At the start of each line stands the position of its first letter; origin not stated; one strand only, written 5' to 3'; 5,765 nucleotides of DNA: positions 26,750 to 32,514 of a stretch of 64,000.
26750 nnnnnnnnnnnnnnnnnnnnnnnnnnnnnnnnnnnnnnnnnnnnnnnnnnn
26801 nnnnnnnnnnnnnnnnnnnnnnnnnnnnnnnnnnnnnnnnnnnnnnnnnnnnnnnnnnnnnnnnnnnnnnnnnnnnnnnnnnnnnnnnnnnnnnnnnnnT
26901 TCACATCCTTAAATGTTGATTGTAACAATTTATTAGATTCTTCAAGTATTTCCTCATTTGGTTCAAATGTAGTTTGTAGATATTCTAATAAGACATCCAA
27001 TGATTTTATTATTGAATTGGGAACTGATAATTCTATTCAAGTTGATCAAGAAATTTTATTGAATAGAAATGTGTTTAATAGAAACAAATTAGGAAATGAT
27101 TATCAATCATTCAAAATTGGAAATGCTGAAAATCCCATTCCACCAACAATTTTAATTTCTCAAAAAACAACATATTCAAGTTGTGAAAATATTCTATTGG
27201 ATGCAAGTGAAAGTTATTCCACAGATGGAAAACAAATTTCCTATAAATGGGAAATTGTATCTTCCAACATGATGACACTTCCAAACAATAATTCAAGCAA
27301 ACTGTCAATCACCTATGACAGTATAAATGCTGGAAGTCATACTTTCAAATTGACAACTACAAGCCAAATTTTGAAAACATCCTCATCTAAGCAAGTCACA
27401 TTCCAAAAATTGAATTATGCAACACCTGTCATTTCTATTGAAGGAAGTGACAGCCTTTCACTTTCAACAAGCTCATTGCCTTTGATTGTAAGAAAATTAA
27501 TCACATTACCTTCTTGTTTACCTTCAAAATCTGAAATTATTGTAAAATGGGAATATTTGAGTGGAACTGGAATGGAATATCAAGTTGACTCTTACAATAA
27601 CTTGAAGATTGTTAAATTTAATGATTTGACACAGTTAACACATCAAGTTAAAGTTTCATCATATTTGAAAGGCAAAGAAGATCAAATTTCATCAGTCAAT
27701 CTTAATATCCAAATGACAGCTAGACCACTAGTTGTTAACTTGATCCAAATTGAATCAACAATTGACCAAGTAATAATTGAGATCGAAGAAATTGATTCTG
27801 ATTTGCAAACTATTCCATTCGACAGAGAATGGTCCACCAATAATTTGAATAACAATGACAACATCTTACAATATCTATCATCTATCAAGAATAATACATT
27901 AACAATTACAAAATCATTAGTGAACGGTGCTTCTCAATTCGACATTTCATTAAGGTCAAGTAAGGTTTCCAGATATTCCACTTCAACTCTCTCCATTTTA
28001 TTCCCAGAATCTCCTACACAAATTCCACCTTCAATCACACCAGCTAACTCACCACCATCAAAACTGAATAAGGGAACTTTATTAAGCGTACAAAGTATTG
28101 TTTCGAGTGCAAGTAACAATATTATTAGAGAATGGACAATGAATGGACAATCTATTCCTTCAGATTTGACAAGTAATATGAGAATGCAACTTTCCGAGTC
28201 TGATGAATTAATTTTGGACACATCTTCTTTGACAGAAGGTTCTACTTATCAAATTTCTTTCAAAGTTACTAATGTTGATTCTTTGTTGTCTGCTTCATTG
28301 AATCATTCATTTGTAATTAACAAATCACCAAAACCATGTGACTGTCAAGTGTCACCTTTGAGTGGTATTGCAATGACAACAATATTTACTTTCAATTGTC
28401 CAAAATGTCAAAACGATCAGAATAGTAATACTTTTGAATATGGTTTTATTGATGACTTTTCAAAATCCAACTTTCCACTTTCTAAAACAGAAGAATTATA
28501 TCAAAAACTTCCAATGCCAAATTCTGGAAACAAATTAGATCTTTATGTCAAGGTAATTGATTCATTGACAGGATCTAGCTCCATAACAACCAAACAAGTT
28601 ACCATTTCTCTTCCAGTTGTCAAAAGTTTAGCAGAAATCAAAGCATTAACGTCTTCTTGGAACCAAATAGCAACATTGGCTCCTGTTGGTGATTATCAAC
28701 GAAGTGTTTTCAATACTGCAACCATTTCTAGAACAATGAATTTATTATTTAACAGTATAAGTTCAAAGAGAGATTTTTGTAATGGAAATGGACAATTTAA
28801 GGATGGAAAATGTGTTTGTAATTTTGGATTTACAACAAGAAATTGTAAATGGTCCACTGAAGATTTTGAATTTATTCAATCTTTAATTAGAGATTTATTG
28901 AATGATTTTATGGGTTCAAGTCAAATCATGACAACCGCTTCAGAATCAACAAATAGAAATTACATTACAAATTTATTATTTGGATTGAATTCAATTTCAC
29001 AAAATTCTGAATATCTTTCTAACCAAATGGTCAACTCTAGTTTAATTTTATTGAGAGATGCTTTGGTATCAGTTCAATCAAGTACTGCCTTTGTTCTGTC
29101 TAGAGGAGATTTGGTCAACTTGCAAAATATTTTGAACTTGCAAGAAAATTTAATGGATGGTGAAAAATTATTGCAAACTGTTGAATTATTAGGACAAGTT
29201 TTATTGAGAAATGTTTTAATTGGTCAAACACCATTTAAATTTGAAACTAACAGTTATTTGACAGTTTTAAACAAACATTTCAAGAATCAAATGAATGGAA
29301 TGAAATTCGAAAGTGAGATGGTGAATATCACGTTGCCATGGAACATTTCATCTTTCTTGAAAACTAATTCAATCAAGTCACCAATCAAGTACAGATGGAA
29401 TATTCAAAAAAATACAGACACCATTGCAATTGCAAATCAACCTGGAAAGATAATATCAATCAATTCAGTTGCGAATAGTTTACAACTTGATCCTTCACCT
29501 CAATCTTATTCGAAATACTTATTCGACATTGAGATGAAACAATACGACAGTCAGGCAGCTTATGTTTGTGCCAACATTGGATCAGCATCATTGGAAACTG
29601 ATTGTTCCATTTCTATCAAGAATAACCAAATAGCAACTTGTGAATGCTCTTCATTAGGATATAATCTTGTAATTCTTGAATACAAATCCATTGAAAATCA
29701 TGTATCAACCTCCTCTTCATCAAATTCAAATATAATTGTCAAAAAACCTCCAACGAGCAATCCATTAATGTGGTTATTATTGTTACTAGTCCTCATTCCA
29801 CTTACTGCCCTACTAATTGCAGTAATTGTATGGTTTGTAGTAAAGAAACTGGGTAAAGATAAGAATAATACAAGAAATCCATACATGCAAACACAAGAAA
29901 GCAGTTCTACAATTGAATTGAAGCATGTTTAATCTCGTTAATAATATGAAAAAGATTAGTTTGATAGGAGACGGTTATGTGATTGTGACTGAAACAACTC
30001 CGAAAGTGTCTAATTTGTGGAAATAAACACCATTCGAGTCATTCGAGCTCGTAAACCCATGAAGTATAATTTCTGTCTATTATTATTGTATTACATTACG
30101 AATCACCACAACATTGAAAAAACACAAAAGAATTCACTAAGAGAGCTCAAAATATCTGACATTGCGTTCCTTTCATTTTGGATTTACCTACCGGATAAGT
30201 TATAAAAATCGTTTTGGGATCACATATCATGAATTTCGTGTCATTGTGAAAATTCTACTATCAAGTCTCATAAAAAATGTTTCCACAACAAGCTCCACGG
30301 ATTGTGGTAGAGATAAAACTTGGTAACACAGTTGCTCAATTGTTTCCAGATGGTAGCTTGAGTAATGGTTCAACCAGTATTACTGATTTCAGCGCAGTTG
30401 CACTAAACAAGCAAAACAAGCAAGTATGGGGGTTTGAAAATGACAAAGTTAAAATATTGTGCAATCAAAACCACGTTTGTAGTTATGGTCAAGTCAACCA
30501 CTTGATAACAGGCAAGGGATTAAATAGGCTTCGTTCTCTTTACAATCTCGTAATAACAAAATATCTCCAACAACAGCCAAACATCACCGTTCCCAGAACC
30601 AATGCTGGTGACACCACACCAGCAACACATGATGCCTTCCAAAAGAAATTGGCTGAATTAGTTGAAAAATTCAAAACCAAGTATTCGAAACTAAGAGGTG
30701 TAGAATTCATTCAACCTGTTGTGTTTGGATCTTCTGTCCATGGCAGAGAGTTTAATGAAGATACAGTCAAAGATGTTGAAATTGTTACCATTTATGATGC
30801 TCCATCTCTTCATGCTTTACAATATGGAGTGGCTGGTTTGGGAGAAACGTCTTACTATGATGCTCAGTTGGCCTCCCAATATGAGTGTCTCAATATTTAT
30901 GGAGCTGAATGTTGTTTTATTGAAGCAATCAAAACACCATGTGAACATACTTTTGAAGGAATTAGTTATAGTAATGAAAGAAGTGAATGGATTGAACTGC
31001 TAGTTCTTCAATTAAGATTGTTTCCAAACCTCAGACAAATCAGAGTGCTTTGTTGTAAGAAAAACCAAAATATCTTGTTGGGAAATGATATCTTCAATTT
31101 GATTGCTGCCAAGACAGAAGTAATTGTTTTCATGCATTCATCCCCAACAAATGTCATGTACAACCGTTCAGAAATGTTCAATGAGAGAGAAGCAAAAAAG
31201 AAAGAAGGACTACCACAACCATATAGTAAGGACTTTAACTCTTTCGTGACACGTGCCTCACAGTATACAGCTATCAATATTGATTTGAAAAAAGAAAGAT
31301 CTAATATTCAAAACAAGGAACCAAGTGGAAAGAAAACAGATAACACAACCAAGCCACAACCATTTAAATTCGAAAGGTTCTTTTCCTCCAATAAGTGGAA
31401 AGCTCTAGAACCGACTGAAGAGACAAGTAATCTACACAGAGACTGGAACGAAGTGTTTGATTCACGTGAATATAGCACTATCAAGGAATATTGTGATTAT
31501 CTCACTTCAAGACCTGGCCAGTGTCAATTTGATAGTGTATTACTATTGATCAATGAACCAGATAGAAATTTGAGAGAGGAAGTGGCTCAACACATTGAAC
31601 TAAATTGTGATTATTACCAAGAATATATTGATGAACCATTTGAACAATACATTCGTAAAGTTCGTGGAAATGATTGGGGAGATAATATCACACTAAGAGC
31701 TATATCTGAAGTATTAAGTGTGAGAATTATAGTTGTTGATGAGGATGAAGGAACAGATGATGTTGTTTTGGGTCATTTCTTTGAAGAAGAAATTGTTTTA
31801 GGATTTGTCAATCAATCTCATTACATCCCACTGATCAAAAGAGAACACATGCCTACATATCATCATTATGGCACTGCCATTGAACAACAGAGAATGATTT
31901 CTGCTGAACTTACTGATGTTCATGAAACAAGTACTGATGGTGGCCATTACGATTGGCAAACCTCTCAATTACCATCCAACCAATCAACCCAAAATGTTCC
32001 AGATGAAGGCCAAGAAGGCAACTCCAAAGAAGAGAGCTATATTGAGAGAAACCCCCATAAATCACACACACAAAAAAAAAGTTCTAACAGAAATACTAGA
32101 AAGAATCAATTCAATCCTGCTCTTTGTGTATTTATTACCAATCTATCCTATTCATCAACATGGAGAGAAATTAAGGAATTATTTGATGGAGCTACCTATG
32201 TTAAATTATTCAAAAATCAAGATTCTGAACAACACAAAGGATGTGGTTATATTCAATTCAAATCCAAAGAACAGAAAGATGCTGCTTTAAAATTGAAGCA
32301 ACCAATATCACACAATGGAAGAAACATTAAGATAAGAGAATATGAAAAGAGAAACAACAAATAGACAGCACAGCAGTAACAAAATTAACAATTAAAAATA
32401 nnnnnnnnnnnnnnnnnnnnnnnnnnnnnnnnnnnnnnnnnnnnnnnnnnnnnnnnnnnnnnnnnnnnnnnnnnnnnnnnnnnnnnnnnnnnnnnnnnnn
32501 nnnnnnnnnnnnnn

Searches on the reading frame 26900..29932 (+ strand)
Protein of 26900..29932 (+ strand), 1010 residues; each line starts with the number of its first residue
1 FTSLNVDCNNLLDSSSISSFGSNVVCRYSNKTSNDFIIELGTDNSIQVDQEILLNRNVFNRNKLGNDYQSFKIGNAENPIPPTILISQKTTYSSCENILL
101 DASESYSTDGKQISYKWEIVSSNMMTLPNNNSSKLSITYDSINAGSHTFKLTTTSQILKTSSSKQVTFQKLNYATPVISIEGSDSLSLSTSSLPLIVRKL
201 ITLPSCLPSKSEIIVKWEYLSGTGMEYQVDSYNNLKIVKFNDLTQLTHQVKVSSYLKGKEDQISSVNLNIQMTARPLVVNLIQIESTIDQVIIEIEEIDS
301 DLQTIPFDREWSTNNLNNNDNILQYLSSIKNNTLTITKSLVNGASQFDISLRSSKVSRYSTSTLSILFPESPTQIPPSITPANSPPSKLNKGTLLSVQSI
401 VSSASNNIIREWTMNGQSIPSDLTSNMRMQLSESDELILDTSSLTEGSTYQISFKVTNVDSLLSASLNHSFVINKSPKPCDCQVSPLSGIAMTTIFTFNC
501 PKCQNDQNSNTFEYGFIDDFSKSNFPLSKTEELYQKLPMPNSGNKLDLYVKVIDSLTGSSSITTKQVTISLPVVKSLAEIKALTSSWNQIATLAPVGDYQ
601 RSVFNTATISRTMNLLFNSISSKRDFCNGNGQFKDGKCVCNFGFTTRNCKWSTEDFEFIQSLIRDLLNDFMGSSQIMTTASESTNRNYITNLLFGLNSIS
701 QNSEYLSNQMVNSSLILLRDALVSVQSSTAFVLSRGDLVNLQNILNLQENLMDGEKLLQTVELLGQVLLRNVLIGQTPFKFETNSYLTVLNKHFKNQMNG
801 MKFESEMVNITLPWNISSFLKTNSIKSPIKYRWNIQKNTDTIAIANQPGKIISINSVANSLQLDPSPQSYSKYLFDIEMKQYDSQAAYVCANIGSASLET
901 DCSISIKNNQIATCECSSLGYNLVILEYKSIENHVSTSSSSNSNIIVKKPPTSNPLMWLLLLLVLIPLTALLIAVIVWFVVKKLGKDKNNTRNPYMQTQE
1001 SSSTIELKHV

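Call 12: search_protein_families(library=pfam, proteins=[window:26900-29932:+], max_evalue=0.001)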
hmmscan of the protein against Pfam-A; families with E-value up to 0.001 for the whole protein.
window:26900-29932:+ (1010 aa): 3 families
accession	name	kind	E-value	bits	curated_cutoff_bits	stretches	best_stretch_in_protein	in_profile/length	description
PF02010.21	REJ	-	3.3e-24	85.8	25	1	312-602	136-446/452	REJ domain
PF22352.2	K319L-like_PKD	-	5.7e-06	26.7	27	1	96-162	12-77/84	K319L-like, PKD domain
PF23106.1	EGF_Teneurin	-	0.0004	20.8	24.3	1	627-649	5-27/30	Teneurin-like EGF domain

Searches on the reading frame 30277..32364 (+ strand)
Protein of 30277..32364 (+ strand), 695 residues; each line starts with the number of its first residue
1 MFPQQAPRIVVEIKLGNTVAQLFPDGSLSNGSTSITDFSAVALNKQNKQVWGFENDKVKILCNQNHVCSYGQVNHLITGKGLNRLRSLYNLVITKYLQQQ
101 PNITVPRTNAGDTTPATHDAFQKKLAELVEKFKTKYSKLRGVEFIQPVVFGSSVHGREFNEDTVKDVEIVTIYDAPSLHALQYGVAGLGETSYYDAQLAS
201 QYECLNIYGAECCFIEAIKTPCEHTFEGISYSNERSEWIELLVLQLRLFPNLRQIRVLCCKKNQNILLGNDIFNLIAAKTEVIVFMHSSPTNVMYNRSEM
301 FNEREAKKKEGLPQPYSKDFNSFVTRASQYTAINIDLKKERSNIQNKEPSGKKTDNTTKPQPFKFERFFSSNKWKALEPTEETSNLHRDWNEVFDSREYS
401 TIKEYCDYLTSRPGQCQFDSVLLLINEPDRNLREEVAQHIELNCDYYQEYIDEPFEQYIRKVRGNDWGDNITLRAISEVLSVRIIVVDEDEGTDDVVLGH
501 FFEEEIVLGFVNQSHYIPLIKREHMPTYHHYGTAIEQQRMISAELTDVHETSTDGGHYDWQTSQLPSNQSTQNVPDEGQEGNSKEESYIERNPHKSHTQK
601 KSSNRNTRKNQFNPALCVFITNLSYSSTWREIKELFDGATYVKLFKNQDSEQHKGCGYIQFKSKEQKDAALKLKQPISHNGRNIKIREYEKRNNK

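Call 11: search_protein_families(library=pfam, proteins=[window:30277-32364:+], max_evalue=0.001)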
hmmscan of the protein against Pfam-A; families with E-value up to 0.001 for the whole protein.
window:30277-32364:+ (695 aa): 2 families
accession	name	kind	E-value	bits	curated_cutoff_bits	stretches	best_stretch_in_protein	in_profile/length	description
PF02338.25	OTU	-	5.7e-09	37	23.3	1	414-495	4-95/128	OTU-like cysteine protease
PF00076.28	RRM_1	-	1.4e-08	34.9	20.7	1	618-684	1-69/70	RNA recognition motif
